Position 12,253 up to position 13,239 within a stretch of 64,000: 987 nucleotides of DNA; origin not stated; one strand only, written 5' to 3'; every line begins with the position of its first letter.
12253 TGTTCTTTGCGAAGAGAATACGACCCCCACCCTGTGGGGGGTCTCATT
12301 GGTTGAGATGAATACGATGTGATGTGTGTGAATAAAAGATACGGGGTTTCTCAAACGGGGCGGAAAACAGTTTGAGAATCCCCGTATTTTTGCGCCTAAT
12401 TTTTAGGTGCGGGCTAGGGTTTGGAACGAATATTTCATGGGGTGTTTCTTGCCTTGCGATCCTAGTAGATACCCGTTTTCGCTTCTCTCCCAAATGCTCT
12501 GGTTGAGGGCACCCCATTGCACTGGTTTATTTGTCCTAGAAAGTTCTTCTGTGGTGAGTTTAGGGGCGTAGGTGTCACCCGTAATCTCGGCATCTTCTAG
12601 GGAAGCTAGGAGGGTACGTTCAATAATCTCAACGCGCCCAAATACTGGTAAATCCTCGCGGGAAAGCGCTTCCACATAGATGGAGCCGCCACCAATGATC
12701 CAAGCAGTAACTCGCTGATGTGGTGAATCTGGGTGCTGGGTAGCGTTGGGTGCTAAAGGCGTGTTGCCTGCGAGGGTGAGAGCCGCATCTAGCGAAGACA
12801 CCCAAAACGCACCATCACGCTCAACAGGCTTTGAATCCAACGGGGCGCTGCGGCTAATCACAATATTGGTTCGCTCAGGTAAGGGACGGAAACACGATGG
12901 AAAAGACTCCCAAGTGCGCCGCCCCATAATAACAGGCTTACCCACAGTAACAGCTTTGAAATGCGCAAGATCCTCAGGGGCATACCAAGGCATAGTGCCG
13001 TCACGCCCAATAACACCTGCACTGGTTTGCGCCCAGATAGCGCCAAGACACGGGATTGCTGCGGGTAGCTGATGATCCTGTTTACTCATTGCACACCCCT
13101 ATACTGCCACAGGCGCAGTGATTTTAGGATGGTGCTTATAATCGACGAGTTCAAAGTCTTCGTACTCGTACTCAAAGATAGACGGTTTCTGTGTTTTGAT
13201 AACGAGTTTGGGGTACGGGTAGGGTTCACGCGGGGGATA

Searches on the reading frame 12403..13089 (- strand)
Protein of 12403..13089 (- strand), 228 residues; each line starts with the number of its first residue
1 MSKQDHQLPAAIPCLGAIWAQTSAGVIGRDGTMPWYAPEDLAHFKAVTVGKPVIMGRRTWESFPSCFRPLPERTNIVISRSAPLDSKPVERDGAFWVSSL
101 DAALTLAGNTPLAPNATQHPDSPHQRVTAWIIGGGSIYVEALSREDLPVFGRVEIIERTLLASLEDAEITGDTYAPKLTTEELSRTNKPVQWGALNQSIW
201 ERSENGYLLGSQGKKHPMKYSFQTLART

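Call 32: search_protein_families(library=pfam, proteins=[window:12403-13089:-], max_evalue=0.01)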
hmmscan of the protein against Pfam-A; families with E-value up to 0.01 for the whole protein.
window:12403-13089:- (228 aa): 1 family
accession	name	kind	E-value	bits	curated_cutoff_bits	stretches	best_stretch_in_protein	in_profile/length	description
PF00186.24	DHFR_1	-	4.2e-32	111.5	25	1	16-187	3-138/159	Dihydrofolate reductase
